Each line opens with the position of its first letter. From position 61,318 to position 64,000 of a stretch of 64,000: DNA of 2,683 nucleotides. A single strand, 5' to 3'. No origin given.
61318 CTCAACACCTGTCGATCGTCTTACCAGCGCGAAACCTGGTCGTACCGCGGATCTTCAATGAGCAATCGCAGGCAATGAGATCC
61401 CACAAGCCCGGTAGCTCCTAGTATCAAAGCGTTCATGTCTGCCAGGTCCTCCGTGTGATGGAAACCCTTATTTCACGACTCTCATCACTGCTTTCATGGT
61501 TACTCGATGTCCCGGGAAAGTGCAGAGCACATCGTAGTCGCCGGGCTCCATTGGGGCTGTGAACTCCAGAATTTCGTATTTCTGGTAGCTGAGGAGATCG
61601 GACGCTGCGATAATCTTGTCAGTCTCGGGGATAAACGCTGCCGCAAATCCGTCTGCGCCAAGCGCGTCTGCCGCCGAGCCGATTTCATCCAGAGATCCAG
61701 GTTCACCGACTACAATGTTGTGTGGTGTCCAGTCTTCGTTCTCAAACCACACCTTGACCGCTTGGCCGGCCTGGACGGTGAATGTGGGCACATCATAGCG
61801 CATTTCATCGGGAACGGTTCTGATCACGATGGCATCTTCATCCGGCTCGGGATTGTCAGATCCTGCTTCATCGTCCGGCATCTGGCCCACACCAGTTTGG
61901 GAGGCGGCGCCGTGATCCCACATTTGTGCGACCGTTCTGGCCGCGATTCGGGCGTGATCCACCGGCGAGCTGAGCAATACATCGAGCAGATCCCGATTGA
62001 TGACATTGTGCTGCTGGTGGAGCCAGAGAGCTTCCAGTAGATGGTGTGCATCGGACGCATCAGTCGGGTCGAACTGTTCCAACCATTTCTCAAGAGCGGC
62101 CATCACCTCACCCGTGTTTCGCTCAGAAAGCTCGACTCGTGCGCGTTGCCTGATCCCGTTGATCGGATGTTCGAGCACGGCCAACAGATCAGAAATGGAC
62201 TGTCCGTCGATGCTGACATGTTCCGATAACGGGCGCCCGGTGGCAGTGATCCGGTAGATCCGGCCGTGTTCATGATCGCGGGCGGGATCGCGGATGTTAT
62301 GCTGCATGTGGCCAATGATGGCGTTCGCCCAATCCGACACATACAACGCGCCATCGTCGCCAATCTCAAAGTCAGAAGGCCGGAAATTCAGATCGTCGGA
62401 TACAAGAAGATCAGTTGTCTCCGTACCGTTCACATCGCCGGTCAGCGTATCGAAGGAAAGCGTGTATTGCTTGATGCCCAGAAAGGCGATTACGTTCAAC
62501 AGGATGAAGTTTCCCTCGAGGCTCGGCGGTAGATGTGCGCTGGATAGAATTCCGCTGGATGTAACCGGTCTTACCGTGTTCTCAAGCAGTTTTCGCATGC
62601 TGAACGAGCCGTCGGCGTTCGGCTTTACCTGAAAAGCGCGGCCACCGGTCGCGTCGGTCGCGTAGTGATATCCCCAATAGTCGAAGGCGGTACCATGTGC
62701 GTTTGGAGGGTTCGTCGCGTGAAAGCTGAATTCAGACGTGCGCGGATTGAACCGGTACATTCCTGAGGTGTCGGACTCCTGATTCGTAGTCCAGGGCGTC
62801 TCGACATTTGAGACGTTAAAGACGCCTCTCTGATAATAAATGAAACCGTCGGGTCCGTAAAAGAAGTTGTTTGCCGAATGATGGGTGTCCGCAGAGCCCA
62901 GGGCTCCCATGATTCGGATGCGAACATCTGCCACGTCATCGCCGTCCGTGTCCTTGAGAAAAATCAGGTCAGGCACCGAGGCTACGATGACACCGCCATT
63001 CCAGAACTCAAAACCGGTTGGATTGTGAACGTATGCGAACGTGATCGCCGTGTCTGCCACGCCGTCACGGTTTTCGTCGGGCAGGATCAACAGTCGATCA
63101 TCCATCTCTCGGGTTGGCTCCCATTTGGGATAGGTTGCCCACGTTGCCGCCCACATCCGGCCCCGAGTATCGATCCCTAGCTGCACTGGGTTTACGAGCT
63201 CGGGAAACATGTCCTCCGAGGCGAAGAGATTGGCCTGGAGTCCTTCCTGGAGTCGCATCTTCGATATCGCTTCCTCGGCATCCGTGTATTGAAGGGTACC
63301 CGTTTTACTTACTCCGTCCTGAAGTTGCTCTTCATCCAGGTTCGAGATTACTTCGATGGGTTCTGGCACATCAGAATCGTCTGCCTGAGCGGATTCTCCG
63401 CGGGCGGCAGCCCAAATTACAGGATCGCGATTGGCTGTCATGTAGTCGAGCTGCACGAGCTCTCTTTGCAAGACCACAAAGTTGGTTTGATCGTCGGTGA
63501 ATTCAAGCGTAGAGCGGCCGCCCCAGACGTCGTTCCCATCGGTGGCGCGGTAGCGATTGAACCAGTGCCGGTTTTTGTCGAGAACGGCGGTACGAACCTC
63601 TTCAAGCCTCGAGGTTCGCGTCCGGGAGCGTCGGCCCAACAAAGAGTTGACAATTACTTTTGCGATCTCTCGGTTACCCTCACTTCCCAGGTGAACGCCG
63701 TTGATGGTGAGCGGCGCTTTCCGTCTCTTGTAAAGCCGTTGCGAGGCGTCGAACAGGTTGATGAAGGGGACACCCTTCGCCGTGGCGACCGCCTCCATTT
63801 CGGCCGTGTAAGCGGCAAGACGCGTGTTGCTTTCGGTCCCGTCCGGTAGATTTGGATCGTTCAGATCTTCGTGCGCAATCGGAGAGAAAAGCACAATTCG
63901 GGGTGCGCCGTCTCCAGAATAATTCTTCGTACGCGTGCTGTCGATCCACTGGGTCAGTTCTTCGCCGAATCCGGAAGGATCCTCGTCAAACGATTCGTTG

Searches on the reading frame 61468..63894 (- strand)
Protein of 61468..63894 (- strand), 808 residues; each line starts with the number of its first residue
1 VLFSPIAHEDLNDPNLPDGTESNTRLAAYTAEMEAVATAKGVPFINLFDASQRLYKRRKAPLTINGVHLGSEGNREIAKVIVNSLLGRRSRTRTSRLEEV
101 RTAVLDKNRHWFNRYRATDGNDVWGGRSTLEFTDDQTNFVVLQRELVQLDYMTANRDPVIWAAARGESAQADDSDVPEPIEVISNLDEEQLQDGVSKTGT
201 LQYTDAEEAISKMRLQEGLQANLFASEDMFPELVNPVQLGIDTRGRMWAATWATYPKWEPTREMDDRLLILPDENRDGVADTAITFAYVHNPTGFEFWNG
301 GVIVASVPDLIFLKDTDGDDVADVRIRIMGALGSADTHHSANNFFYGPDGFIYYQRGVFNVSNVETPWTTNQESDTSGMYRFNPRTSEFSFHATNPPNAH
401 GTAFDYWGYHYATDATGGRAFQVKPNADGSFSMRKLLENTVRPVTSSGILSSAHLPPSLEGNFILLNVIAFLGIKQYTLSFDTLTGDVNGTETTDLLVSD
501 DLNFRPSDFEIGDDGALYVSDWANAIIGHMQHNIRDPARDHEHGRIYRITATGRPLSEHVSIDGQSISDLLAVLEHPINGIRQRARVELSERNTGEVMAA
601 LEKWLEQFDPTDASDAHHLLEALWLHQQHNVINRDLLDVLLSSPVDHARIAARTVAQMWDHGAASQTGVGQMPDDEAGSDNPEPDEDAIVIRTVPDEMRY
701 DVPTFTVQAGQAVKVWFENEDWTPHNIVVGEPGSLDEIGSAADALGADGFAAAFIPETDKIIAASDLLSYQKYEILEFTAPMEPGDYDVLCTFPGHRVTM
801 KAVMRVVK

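Call 23: search_protein_families(library=pfam, proteins=[window:61468-63894:-])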
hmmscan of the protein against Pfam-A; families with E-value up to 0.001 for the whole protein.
window:61468-63894:- (808 aa): 3 families
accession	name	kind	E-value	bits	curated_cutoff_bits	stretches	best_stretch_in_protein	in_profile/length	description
PF23500.1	DUF7133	-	9.4e-60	203.4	27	2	206-420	2-211/385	Domain of unknown function (DUF7133)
PF00127.26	Copper-bind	-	1.5e-06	29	21.2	1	696-806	10-98/99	Copper binding proteins, plastocyanin/azurin family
PF13472.12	Lipase_GDSL_2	-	0.00037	21.5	32.9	1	14-75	116-177/178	GDSL-like Lipase/Acylhydrolase family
